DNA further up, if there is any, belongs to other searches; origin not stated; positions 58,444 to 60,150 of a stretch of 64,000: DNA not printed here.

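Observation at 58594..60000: Radical SAM/SPASM enzyme with a ~185 aa unrecognised N-terminal domain and no annotated substrate gene, flanked by the conserved element, a hairpin and a tandem repeat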

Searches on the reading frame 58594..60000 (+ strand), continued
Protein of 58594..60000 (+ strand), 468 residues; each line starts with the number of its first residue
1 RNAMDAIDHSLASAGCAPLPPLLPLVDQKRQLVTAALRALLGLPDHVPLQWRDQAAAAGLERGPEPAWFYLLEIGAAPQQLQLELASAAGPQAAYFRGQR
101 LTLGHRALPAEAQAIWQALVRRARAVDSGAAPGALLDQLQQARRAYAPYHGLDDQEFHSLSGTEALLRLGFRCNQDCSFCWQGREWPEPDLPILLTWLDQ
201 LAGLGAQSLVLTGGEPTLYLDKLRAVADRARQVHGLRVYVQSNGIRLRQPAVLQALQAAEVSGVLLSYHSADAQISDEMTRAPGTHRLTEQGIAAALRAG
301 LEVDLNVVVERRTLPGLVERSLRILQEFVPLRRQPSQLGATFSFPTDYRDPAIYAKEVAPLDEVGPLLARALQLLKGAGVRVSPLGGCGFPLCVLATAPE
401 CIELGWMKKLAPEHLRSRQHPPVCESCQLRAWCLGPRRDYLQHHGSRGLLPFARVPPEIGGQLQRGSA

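Call 26: predict_structure(alignment_id=A2)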
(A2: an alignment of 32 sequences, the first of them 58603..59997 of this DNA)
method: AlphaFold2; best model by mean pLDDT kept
length: 465 residues; sequences in the alignment: 32
mean_pLDDT: 90.6   pTM: 0.86
mean pLDDT of the five models: 90.6, 90.6, 90.0, 89.4, 89.4
residues with pLDDT >= 90: 350; 70-90: 83; 50-70: 19; < 50: 13
segments of 3 or more residues with pLDDT < 50: 1-12
pLDDT, mean of each block of 10 residues (from residue 1): 39 70 95 96 94 68 86 90 90 94 89 94 77 92 90 90 92 85 92 98 95 93 98 97 96 97 97 94 97 98 97 98 98 96 89 96 98 97 91 95 78 90 94 94 97 92 63
secondary structure, 60 per line:
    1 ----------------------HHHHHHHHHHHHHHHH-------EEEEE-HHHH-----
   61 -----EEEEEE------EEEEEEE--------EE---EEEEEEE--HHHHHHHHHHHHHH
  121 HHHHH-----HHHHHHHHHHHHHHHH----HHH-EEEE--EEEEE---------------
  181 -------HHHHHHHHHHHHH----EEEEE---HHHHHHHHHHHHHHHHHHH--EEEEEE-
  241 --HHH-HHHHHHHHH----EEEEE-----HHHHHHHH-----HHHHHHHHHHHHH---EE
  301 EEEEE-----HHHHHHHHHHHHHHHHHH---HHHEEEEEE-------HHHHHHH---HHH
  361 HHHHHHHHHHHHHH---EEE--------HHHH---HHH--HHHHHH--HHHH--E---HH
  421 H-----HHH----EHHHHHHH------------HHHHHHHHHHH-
elements in order: H23-38 E46-50 H52-55 E66-71 E78-84 E98-104 H107-125 H131-146 E155-158 E161-165 H188-200 E205-209 H213-231 E234-239 H247-255 E260-264 H270-277 H283-295 E299-305 H311-328 E335-340 H348-354 H358-374 E378-380 H389-392 H401-406 H409-412 H435-441 H454-464

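Call 31: search_solved_structures(query=A2, max_evalue=0.01, show_alignments=2)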
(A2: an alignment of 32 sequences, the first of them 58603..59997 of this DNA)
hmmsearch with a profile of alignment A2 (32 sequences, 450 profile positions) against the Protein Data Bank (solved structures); distinct sequences matched with E-value up to 0.01: 20.
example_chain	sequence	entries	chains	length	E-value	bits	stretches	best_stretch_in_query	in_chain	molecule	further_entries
7vob_C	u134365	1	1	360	2.1e-21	79.3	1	145-315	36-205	Cytosylglucuronate decarboxylase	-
7voc_C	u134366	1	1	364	2.1e-21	79.3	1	145-315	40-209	Cytosylglucuronate decarboxylase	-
7tol_A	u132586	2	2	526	1.2e-13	53.7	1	146-250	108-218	glycerol dibiphytanyl glycerol tetraether - macrocyclic archaeol synthase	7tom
6efn_A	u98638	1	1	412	1.5e-13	53.4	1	144-315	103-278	Sporulation killing factor maturation protein SkfB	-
1tv7_A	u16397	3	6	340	3e-11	45.8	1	150-293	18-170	Molybdenum cofactor biosynthesis protein A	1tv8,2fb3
2fb2_A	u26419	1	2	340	3.2e-11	45.7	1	149-293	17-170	Molybdenum cofactor biosynthesis protein A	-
6c8v_A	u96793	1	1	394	5.5e-11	44.9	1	151-300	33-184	Coenzyme PQQ synthesis protein E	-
8wm2_A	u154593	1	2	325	1.5e-10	43.4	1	155-251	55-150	Fe-S radical SAM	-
9dfu_A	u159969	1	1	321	7.1e-09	38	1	153-298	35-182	Radical SAM core domain-containing protein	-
9dfn_A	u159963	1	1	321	9.1e-09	37.6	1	155-298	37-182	Radical SAM core domain-containing protein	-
9dgw_A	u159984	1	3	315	6.1e-07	31.6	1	153-295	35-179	Radical SAM core domain-containing protein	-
9dfw_A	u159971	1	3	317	6.4e-07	31.5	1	153-295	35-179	Radical SAM core domain-containing protein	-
6b4c_A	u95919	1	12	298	8.9e-07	31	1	155-295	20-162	Viperin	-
7n7i_A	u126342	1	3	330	1e-06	30.9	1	155-295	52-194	Viperin-like enzyme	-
5v1q_A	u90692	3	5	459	6.5e-06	28.2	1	154-240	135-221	Radical SAM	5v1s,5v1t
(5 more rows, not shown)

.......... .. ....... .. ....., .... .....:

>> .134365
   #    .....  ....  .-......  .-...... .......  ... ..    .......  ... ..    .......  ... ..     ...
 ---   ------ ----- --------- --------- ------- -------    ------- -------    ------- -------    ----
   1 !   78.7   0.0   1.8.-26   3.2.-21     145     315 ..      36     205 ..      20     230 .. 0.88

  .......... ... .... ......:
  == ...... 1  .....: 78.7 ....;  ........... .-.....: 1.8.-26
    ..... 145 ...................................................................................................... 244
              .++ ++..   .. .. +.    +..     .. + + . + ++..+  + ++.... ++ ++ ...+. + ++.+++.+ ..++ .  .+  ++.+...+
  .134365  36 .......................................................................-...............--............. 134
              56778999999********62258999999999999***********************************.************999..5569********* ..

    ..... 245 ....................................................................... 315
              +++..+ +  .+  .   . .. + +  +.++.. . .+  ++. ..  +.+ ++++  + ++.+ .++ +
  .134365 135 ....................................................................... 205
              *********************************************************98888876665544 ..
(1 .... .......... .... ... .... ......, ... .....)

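Call 36: search_protein_families(library=padloc, proteins=[window:58603-59997:+], max_evalue=0.01)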
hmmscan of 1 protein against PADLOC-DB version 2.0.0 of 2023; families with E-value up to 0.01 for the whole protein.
window:58603-59997:+ (465 aa): 2 families
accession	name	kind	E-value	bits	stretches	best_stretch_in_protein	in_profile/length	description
PDLC02903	pVip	-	1.1e-13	49.3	1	169-310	9-149/257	Viperins not associated with kinases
PDLC02904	pVip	-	7.1e-11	40.1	1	169-308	12-151/262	Viperins associated with kinases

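Call 50: find_encoding_contigs(protein=P0001, flank=3000, max_places=2)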
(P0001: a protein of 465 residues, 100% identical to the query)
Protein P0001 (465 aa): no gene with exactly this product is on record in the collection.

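Call 67: search_protein_families(library=ncbifam, alignment_id=A2, max_evalue=0.00001)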
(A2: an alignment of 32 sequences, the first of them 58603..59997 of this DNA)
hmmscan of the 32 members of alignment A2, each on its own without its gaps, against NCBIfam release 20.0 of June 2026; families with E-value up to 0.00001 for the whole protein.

A. member 1, window:58603-59997:+ (465 aa): 21 families
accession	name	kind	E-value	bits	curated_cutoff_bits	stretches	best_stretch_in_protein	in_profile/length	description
TIGR03977.1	rSAM_pair_HxsC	equivalog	5.2e-18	64.9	267.9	1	164-431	29-286/292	His-Xaa-Ser system radical SAM maturase HxsC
TIGR02666.1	moaA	equivalog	1.1e-13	50.9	284.05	1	169-309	19-167/336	GTP 3',8-cyclase MoaA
TIGR02668.1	moaA_archaeal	equivalog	1.6e-12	47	325.25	1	166-309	16-160/303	GTP 3',8-cyclase MoaA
NF038332.1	rSAM_rare_HxsC4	exception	1.9e-12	47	500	1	167-316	21-176/335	radical SAM protein HxsC4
TIGR04545.1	rSAM_ahbD_hemeb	equivalog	4.9e-11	42.7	500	1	193-312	37-153/339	heme b synthase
NF045646.2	rSAM_Se_TrsS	equivalog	5e-11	41.8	490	1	155-302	81-231/441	radical SAM (seleno)protein TrsS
NF038283.1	viperin_w_prok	equivalog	4.1e-10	39.3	180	1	169-309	11-165/281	viperin family antiviral radical SAM protein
TIGR04251.1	SCM_rSAM_ScmF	equivalog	8.5e-10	38.5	400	1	169-311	13-159/353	SynChlorMet cassette radical SAM/SPASM protein ScmF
NF045574.1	sacti_mat_StsB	exception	9.5e-10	37.9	625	1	170-309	106-244/466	StsB family radical SAM/SPASM domain sactipeptide maturase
TIGR04303.1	GeoRSP_rSAM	equivalog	5.5e-09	36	400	1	169-306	14-149/325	GeoRSP system radical SAM/SPASM protein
TIGR04053.2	TIGR04053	equivalog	1.2e-08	34.6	395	1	195-314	47-166/366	TIGR04053 family radical SAM/SPASM domain-containing protein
TIGR04055.1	rSAM_NirJ2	equivalog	2e-08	34.2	500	1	169-306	9-146/326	putative heme d1 biosynthesis radical SAM protein NirJ2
TIGR03913.1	rad_SAM_trio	equivalog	2.9e-08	32.5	591.75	1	149-318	8-176/477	GDL motif peptide-associated radical SAM/SPASM maturase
NF001199.0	PRK00164.2-1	equivalog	4.1e-08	32.7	231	1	167-308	19-161/308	GTP 3',8-cyclase MoaA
TIGR04051.1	rSAM_NirJ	equivalog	1.4e-07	30.8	515.45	1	168-310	10-152/354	heme d1 biosynthesis radical SAM protein NirJ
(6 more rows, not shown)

B. families by the number of members that match (of 32 scanned): 41 families (the first 25 are shown)
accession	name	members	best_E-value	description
TIGR02668.1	moaA_archaeal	32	1.3e-27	GTP 3',8-cyclase MoaA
NF038332.1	rSAM_rare_HxsC4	32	2.4e-26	radical SAM protein HxsC4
TIGR02666.1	moaA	32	7.4e-25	GTP 3',8-cyclase MoaA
TIGR03977.1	rSAM_pair_HxsC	32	1.5e-24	His-Xaa-Ser system radical SAM maturase HxsC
TIGR02109.1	PQQ_syn_pqqE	32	8.6e-21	pyrroloquinoline quinone biosynthesis protein PqqE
TIGR04545.1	rSAM_ahbD_hemeb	32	6.2e-19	heme b synthase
TIGR04055.1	rSAM_NirJ2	32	5.7e-17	putative heme d1 biosynthesis radical SAM protein NirJ2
NF045646.2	rSAM_Se_TrsS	32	9e-16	radical SAM (seleno)protein TrsS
NF001199.0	PRK00164.2-1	31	4.4e-23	GTP 3',8-cyclase MoaA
TIGR04466.1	rSAM_BlsE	31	1.2e-18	cytosylglucuronate decarboxylase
TIGR04053.2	TIGR04053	31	8e-18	TIGR04053 family radical SAM/SPASM domain-containing protein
TIGR04546.1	rSAM_ahbC_deAc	30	6.4e-17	12,18-didecarboxysiroheme deacetylase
TIGR04303.1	GeoRSP_rSAM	30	1.2e-16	GeoRSP system radical SAM/SPASM protein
NF045574.1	sacti_mat_StsB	30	1.9e-16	StsB family radical SAM/SPASM domain sactipeptide maturase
TIGR03913.1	rad_SAM_trio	30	1.4e-14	GDL motif peptide-associated radical SAM/SPASM maturase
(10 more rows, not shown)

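Call 73: search_protein_families(library=pfam, proteins=[L005:3058-3612:-, L005:1040-3046:-, L006:9402-11405:-, L005:5054-6280:+], max_evalue=0.1)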
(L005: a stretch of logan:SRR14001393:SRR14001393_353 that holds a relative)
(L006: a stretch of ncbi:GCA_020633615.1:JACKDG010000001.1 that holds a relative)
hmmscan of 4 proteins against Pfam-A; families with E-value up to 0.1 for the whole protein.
L005:3058-3612:- (184 aa): 0 families

L005:1040-3046:- (668 aa): 1 family
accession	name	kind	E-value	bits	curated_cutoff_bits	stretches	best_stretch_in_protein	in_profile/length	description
PF13231.12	PMT_2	-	0.0012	19.5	26.1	1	233-384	11-157/160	Dolichyl-phosphate-mannose-protein mannosyltransferase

L006:9402-11405:- (667 aa): 1 family
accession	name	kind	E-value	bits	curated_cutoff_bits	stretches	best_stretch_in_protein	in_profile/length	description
PF04055.27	Radical_SAM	-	9.1e-05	23.1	29.5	1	228-380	9-154/166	Radical SAM superfamily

L005:5054-6280:+ (408 aa): 0 families

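Call 78: list_cluster_members(proteins=[P0001])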
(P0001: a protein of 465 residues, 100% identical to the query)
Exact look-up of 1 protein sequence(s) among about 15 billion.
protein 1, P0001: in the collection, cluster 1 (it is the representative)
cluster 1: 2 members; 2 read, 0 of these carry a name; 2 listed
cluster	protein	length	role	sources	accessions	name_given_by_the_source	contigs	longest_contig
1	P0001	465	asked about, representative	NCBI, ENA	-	-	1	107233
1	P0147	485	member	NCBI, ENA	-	-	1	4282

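Call 80: search_solved_structures(query=A6, max_evalue=10)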
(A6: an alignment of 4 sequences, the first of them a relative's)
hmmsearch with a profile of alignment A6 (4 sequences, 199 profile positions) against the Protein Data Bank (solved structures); distinct sequences matched with E-value up to 10: 5.
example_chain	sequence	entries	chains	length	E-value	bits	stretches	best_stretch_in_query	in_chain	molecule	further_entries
2c08_A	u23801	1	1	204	0.15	14.9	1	35-61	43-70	SH3-CONTAINING GRB2-LIKE PROTEIN 2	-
1zww_A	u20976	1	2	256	0.34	13.7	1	36-61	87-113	SH3-containing GRB2-like protein 2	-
1x03_A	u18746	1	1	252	0.36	13.6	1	36-61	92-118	SH3-containing GRB2-like protein 2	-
2d4c_A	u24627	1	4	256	0.37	13.6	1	36-61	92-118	SH3-containing GRB2-like protein 2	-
2z0v_A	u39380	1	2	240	1.9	11.3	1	36-65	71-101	SH3-containing GRB2-like protein 3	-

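Call 83: find_homologous_proteins(query=A6, max_evalue=0.001)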
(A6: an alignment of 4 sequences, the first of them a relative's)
Query A6 (4 sequences) (184 aa, profile of the alignment): 36 proteins with E <= 0.001 among 8000 candidates.
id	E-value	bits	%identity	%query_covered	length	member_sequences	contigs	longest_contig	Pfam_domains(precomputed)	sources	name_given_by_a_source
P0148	2.3e-69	251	100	100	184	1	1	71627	-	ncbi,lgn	-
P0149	7.5e-66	240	36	63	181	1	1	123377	-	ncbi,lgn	-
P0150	4.1e-49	185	62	97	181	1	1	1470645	-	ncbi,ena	-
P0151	7.4e-44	168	61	73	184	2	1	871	-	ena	-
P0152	1.5e-43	167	67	73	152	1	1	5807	-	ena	-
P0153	2.2e-43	166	62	92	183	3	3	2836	-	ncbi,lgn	-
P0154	4.9e-43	165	62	73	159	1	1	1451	-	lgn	-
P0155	1.1e-42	164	65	59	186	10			-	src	-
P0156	1.2e-42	164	65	71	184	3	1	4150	-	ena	-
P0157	1.4e-42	164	64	78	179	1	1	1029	-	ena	-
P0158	1.5e-42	163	58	77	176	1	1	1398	-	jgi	jgi:hypothetical protein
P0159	6.6e-42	161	62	92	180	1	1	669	-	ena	-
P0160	9.5e-42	161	61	76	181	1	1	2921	-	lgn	-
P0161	1.0e-41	161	60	73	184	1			-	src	-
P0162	2.8e-41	159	64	71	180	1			-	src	-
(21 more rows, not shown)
